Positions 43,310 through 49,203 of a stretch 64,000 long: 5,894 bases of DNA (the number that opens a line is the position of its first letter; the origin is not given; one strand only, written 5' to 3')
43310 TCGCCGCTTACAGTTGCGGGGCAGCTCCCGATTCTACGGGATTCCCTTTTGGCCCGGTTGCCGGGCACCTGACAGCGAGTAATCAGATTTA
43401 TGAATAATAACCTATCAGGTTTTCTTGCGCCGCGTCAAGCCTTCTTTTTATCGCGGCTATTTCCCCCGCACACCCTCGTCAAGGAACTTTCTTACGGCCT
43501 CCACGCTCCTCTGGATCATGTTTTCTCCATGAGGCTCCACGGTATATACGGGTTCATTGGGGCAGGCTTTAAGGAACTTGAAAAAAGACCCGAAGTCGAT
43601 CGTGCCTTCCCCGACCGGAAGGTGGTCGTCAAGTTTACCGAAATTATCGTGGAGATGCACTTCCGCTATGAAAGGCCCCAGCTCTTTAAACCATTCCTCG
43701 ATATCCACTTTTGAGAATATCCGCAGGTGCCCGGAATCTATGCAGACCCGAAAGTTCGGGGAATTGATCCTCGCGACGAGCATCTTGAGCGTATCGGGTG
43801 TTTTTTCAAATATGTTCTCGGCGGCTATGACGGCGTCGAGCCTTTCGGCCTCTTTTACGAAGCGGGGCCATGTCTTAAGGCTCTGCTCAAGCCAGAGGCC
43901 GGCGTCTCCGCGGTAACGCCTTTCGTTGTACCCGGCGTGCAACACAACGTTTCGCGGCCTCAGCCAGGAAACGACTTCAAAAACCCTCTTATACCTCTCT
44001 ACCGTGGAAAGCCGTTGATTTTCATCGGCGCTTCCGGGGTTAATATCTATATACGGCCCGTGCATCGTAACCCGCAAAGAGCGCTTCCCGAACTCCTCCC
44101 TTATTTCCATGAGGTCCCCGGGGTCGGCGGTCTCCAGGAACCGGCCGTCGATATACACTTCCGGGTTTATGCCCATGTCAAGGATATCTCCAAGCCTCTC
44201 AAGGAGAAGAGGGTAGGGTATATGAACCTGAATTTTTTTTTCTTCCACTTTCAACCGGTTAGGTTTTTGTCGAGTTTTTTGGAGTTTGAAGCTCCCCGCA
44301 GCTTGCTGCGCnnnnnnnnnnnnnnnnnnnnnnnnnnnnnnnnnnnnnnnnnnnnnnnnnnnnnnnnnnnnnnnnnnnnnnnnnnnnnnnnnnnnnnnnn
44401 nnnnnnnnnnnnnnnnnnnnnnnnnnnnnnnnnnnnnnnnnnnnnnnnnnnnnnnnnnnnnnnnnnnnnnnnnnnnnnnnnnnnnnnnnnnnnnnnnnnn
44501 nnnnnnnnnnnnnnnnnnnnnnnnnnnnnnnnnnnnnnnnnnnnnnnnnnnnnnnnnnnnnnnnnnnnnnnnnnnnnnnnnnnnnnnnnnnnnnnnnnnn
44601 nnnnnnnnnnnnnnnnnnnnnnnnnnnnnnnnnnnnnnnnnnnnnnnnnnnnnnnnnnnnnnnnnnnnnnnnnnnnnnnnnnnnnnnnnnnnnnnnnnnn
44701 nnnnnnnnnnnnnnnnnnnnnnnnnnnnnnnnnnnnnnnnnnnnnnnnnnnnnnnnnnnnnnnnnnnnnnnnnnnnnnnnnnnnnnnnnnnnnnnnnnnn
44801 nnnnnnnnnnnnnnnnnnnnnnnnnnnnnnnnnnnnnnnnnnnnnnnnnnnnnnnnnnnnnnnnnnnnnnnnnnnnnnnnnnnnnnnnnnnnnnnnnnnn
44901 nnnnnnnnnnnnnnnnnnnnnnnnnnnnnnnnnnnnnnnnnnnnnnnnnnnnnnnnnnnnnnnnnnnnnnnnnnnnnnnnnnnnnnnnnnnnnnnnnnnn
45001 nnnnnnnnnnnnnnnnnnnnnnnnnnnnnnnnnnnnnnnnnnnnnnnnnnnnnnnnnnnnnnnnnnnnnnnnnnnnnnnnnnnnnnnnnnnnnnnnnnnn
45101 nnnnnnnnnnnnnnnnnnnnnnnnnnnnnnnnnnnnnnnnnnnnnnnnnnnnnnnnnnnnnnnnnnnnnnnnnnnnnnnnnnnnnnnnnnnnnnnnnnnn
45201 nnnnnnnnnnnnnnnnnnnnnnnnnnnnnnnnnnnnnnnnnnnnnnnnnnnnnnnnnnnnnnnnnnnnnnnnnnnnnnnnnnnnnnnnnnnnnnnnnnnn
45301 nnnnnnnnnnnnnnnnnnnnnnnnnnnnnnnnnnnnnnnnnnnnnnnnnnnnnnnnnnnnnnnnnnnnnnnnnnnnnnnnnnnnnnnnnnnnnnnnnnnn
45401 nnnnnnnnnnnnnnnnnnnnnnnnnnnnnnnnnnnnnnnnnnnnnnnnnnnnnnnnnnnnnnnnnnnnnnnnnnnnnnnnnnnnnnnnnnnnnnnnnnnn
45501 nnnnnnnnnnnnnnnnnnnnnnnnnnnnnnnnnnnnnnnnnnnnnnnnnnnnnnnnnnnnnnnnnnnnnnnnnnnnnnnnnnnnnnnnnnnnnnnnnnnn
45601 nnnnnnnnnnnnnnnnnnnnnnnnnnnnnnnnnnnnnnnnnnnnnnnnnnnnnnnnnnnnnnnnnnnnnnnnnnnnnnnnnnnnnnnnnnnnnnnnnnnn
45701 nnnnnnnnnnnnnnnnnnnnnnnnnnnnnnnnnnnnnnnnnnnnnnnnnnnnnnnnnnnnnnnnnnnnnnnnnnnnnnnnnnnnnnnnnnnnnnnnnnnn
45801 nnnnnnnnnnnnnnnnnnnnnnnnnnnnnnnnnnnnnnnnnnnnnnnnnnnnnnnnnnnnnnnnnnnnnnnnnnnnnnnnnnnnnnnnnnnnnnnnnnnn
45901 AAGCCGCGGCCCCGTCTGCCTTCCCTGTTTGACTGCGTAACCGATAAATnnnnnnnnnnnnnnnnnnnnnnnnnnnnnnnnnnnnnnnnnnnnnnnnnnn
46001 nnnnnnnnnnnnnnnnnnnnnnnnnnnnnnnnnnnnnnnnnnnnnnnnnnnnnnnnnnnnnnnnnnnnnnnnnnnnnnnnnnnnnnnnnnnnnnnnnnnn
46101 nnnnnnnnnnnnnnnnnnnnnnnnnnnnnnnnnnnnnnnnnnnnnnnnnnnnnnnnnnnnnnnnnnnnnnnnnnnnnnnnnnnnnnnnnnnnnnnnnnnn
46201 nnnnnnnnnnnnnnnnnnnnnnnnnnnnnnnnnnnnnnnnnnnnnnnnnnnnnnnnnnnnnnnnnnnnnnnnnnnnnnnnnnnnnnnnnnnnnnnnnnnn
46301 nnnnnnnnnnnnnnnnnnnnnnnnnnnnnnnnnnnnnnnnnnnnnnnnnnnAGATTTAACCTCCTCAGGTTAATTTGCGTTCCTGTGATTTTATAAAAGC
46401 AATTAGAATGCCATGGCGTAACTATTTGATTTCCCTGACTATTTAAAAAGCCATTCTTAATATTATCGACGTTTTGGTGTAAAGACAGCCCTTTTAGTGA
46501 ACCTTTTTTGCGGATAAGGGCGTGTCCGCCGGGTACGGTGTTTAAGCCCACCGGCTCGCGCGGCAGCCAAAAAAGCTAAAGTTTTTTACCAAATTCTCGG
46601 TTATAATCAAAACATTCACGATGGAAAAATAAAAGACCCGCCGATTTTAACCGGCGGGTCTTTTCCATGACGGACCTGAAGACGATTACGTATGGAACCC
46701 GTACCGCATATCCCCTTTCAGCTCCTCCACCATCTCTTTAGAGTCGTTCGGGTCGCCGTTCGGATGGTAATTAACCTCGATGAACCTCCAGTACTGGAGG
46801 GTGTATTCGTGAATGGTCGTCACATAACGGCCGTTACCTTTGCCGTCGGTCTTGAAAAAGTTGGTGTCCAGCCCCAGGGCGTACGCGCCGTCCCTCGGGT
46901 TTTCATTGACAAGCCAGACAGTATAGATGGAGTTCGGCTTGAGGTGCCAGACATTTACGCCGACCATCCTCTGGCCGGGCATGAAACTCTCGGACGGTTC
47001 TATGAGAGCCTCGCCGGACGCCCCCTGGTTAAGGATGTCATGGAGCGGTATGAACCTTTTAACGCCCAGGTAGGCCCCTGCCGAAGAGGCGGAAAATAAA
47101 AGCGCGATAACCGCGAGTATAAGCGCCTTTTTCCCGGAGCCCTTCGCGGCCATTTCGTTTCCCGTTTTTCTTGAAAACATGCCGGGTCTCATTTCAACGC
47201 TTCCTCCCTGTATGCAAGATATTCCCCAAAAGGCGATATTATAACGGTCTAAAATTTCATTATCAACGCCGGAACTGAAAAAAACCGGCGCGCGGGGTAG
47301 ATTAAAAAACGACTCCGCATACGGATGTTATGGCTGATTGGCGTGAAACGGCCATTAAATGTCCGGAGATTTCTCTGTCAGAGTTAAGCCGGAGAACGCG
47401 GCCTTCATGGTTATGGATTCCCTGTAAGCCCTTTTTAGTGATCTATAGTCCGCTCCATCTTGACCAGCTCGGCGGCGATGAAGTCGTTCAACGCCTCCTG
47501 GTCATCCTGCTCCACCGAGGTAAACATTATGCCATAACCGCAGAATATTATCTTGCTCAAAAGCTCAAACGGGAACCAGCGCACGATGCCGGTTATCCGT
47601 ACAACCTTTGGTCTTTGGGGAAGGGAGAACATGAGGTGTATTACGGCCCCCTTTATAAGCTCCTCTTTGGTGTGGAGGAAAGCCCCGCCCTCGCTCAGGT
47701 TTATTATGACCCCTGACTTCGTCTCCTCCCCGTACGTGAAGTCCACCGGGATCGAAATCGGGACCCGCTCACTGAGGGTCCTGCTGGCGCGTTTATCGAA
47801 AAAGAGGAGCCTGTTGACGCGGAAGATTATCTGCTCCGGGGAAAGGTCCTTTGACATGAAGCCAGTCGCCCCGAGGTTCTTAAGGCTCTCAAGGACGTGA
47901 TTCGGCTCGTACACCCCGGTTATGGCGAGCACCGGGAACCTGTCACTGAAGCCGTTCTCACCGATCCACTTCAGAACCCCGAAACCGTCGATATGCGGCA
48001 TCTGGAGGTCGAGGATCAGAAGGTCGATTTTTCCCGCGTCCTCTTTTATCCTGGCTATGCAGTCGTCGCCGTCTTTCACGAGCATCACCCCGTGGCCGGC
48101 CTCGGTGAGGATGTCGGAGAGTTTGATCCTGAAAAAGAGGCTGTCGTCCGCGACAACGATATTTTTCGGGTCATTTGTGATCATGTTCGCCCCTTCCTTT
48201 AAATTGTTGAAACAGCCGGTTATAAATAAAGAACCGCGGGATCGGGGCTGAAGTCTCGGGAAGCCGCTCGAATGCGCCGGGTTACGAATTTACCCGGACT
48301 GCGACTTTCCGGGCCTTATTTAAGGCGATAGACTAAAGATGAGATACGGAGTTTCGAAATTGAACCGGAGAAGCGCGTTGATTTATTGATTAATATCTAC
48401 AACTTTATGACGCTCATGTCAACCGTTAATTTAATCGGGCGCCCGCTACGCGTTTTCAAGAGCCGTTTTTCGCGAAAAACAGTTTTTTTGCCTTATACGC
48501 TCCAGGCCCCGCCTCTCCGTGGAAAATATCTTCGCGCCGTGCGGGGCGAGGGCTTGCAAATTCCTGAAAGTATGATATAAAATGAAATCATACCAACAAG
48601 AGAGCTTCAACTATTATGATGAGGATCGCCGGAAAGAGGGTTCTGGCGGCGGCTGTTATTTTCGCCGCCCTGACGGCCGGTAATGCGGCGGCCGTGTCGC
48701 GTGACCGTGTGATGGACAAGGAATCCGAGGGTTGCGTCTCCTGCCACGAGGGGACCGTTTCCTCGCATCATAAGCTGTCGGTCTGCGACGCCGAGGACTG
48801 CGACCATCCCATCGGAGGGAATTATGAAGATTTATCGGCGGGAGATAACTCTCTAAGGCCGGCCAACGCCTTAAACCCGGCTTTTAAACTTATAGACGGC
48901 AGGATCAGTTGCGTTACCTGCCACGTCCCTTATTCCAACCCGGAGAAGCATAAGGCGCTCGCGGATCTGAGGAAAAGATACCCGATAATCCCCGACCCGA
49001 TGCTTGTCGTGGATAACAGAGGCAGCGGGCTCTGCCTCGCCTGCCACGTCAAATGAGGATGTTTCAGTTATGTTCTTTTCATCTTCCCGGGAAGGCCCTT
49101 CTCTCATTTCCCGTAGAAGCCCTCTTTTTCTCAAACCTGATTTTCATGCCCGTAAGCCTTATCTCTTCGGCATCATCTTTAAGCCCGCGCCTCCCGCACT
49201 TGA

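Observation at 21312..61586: Recurrent single-base frameshifts at short homopolymers in otherwise intact genes: likely consensus/assembly errors, not a pseudogene-rich region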

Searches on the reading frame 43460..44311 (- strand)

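Call 21: search_protein_families(library=pfam, proteins=[window:43460-44311:-], max_evalue=0.01)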
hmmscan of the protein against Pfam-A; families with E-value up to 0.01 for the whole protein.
window:43460-44311:- (284 aa): 1 family
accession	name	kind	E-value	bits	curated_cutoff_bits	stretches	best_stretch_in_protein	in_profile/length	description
PF01261.30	AP_endonuc_2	-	6.7e-30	105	31.1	1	58-274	21-247/249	Xylose isomerase-like TIM barrel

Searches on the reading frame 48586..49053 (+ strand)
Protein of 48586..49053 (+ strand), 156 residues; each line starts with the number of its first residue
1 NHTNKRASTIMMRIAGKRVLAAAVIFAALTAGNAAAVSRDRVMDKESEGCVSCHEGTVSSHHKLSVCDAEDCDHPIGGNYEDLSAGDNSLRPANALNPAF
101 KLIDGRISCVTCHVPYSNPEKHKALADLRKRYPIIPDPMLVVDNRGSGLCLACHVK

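Call 45: search_protein_families(library=pfam, proteins=[window:48586-49053:+], max_evalue=0.01)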
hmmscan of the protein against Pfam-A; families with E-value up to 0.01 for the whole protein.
window:48586-49053:+ (156 aa): 2 families
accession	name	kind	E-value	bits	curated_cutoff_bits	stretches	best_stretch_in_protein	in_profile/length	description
PF09699.15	Paired_CXXCH_1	-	5.5e-05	23.2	20.6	0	108-122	8-22/41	Doubled CXXCH motif (Paired_CXXCH_1)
PF14522.11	Cytochrome_C7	-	0.00059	20.1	24.8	0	45-72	39-62/67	Cytochrome c7 and related cytochrome c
